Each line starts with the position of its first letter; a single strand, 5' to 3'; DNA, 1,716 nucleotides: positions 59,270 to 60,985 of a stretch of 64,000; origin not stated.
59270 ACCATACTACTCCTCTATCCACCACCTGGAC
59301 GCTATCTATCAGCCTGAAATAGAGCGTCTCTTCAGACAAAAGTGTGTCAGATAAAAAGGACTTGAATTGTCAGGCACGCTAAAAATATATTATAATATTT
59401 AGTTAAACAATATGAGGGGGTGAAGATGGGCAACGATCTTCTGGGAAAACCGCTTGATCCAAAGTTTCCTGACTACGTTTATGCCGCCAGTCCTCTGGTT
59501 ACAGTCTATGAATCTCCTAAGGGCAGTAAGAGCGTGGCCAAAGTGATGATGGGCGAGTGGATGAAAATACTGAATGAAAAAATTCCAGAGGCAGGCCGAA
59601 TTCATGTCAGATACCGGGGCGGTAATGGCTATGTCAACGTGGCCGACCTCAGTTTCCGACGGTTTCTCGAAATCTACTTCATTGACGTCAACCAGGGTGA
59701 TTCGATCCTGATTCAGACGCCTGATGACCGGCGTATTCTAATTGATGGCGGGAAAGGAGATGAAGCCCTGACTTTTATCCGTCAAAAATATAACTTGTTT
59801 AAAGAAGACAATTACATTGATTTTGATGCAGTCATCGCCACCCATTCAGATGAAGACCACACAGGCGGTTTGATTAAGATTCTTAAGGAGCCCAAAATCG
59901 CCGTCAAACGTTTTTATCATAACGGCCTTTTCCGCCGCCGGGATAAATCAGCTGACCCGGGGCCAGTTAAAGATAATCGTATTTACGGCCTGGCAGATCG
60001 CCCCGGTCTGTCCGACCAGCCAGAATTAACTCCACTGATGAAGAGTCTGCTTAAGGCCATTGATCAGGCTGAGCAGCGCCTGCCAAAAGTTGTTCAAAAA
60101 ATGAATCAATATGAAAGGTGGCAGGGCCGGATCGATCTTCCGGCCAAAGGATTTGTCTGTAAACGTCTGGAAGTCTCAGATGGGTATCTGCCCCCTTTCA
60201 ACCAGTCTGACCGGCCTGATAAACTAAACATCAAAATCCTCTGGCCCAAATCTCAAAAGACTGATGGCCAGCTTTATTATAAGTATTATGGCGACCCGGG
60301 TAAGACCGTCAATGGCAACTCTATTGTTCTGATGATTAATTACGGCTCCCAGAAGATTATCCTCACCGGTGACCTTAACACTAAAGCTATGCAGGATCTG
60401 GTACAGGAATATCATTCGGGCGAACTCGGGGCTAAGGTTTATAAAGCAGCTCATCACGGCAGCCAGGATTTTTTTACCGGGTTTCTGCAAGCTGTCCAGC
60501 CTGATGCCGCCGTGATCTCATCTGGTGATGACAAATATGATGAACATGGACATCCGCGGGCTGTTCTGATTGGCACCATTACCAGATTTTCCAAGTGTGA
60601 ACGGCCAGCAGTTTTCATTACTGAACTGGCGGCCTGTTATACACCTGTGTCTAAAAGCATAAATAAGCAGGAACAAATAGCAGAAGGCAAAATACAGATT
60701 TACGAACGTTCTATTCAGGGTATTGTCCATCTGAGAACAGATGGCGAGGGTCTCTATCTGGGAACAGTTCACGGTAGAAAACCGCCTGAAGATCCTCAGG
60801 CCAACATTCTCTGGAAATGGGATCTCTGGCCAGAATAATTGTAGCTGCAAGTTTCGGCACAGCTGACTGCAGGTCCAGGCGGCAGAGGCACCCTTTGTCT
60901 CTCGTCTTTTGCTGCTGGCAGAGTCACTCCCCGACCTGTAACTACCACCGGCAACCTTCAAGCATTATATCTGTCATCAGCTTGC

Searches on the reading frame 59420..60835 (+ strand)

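Call 93: search_protein_families(library=pfam, proteins=[window:59420-60835:+], max_evalue=0.001)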
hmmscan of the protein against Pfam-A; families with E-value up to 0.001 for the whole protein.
window:59420-60835:+ (472 aa): 2 families
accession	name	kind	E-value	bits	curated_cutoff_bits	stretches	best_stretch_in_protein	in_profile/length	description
PF00753.33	Lactamase_B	-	1.6e-10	41.7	22.7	1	89-175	2-84/196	Metallo-beta-lactamase superfamily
PF12706.13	Lactamase_B_2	-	0.00035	20.7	27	1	104-156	1-52/200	Beta-lactamase superfamily domain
